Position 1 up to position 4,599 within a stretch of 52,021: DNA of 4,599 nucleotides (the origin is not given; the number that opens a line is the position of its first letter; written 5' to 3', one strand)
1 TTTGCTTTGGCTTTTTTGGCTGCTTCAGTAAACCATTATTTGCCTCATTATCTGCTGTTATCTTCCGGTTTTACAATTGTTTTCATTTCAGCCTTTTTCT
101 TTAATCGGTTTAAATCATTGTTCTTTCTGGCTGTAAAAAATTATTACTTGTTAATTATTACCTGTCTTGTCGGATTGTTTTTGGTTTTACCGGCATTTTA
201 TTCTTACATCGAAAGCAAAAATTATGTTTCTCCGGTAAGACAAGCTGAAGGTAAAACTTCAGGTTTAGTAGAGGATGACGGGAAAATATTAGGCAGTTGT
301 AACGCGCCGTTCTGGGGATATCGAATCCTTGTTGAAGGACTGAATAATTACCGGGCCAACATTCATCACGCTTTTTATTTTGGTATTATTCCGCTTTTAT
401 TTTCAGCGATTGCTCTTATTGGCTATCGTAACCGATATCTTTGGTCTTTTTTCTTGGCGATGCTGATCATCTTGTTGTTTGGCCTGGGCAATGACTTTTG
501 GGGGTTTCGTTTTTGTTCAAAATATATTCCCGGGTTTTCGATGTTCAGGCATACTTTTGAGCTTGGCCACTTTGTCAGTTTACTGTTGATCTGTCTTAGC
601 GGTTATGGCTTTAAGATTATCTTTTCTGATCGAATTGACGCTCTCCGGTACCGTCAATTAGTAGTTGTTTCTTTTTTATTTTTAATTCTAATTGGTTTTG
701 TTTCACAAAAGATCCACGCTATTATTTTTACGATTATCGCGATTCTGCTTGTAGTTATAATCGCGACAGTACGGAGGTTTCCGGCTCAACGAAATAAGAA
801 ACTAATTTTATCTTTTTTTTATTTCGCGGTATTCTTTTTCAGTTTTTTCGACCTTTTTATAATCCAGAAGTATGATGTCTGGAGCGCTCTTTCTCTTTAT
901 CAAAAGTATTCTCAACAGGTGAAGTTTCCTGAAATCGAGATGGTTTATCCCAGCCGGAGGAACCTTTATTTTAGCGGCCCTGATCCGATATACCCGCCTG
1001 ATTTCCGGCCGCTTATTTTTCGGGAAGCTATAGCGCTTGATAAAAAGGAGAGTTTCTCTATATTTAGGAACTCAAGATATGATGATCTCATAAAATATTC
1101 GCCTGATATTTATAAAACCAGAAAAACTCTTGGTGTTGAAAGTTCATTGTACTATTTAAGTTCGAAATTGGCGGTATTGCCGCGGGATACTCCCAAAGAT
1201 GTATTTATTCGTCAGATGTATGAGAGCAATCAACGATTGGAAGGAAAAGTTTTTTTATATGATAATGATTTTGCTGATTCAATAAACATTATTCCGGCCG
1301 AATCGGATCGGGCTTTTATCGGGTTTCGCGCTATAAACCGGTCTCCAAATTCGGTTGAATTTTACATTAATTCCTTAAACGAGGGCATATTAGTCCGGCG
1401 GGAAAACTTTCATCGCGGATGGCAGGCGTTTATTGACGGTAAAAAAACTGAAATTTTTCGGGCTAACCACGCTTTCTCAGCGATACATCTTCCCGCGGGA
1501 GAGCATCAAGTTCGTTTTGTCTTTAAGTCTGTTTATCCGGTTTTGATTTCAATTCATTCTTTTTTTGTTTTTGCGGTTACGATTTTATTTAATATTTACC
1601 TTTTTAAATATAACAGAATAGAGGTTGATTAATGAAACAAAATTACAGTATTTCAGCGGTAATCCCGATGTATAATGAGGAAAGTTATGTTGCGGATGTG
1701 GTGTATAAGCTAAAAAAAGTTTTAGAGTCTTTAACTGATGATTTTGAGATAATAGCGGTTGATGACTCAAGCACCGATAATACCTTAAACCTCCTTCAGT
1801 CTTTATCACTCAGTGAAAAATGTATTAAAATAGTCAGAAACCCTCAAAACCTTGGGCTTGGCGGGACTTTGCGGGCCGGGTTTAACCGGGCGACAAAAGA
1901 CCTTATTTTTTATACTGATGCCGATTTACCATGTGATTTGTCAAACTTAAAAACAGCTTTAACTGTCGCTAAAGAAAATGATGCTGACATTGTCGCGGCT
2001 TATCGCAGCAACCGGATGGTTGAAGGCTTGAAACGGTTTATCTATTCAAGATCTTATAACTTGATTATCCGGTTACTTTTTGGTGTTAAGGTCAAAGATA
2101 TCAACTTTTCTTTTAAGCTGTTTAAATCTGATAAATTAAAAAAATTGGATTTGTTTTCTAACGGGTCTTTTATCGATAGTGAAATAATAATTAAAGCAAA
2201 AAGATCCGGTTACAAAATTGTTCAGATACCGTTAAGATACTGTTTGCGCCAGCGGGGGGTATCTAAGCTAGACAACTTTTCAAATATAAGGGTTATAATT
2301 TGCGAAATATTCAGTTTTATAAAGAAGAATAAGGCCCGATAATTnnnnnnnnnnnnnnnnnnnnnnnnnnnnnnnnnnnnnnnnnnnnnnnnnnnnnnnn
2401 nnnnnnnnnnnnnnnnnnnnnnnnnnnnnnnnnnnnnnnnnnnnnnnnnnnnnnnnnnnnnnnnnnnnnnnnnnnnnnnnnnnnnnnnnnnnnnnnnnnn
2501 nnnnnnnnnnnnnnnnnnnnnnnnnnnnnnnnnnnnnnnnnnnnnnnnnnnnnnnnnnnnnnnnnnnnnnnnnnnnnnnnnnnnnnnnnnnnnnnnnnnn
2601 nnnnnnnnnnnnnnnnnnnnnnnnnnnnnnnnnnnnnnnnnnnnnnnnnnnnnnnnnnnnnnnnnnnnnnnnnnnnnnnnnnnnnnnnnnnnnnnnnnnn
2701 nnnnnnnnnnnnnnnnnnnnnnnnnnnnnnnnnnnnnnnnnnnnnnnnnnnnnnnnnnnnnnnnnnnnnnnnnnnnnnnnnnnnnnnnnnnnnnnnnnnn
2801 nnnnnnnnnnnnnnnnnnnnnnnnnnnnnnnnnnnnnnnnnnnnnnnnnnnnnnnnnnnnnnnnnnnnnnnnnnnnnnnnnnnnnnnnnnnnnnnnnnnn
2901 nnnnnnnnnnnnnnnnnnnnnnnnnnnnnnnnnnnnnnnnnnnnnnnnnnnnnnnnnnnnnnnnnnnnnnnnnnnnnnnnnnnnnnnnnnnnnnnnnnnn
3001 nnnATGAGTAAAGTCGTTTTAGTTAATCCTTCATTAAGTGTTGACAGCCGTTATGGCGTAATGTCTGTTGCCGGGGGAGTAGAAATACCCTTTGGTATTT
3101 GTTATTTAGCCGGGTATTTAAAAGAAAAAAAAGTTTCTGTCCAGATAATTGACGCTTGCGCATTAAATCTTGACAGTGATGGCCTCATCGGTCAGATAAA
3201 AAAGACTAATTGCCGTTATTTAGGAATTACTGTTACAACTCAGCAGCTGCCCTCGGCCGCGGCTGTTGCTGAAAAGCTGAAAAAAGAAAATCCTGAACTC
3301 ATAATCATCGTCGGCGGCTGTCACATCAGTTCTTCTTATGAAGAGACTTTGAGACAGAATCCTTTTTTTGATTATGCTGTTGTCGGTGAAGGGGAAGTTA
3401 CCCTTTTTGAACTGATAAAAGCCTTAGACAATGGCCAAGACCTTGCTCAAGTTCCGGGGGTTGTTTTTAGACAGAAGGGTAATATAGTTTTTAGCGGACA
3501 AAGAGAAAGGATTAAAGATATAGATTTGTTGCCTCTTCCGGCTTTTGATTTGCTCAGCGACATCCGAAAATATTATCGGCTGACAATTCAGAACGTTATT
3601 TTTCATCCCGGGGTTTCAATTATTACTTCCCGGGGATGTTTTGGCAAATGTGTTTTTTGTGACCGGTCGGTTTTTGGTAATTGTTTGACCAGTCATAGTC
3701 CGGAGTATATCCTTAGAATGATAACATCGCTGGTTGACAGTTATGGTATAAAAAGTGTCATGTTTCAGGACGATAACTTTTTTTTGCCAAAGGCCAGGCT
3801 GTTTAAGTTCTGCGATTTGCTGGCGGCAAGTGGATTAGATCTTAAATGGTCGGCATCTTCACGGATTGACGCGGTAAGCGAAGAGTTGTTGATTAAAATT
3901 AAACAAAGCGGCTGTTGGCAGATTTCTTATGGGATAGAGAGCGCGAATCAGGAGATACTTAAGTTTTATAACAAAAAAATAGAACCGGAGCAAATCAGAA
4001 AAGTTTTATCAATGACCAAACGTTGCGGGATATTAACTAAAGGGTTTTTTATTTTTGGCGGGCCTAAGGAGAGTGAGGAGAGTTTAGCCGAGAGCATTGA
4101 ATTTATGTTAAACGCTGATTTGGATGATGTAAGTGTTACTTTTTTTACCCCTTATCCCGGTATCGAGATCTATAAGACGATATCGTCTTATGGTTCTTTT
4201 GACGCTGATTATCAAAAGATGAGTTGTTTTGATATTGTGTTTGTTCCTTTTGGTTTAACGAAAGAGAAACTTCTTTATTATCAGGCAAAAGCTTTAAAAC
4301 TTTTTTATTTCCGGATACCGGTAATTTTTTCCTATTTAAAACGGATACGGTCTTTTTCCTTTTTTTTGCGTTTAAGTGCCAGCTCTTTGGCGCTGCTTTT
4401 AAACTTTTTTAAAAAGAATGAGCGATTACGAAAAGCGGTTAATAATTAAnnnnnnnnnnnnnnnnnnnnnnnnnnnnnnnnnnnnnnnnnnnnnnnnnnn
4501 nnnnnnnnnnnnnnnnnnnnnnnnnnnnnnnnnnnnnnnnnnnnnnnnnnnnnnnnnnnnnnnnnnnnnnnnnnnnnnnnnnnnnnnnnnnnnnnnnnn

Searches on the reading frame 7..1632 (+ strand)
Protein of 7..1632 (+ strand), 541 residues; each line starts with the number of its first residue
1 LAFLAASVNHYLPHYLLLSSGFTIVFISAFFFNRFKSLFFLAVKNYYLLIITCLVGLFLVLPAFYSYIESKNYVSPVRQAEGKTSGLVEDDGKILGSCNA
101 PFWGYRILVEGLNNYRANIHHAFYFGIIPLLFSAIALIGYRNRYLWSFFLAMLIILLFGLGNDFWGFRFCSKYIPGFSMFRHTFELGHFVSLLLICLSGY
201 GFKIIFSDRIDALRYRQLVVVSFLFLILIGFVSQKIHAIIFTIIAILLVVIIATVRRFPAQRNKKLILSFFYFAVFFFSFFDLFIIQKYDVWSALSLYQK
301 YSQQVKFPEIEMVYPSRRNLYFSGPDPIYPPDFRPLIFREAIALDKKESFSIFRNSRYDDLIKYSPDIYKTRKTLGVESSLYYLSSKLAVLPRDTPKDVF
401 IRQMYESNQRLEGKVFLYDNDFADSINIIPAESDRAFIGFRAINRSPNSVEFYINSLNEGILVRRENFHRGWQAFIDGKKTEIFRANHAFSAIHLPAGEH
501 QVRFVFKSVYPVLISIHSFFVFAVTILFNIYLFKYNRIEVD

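Call 67: search_protein_families(library=pfam, proteins=[window:7-1632:+], max_evalue=0.00001)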
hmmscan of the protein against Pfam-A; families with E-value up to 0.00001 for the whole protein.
window:7-1632:+ (541 aa): 1 family
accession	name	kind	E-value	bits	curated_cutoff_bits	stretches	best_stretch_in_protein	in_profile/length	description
PF09586.16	YfhO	-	2.8e-06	26.5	28.5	1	469-507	786-824/835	Bacterial membrane protein YfhO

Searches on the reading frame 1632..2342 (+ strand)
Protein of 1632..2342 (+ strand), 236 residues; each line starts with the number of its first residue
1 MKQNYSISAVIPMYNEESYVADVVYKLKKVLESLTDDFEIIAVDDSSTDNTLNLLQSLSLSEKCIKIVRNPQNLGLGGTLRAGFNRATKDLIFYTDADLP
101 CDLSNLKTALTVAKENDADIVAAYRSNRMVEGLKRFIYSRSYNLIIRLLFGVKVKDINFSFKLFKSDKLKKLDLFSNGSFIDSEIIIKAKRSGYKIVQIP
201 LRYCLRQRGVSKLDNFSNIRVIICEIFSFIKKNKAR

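Call 67: search_protein_families(library=pfam, proteins=[window:1632-2342:+], max_evalue=0.00001)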
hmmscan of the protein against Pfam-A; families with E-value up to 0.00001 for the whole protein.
window:1632-2342:+ (236 aa): 2 families
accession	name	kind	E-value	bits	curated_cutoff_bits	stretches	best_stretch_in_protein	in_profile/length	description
PF00535.33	Glycos_transf_2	-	1.6e-28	100.2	23.3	1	8-171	1-166/168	Glycosyl transferase family 2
PF10111.15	Glyco_tranf_2_2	-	2.7e-07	30.8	27.3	1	8-114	1-107/276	Glycosyltransferase like family 2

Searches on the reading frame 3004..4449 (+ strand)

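Call 67: search_protein_families(library=pfam, proteins=[window:3004-4449:+], max_evalue=0.00001)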
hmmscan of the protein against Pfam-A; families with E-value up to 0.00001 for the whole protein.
window:3004-4449:+ (481 aa): 2 families
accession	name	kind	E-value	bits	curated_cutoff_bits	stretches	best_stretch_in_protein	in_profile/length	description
PF02310.24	B12-binding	-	2.5e-23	82.6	32.1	1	19-137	4-120/121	B12 binding domain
PF04055.27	Radical_SAM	-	1e-20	75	29.5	1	206-367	1-165/166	Radical SAM superfamily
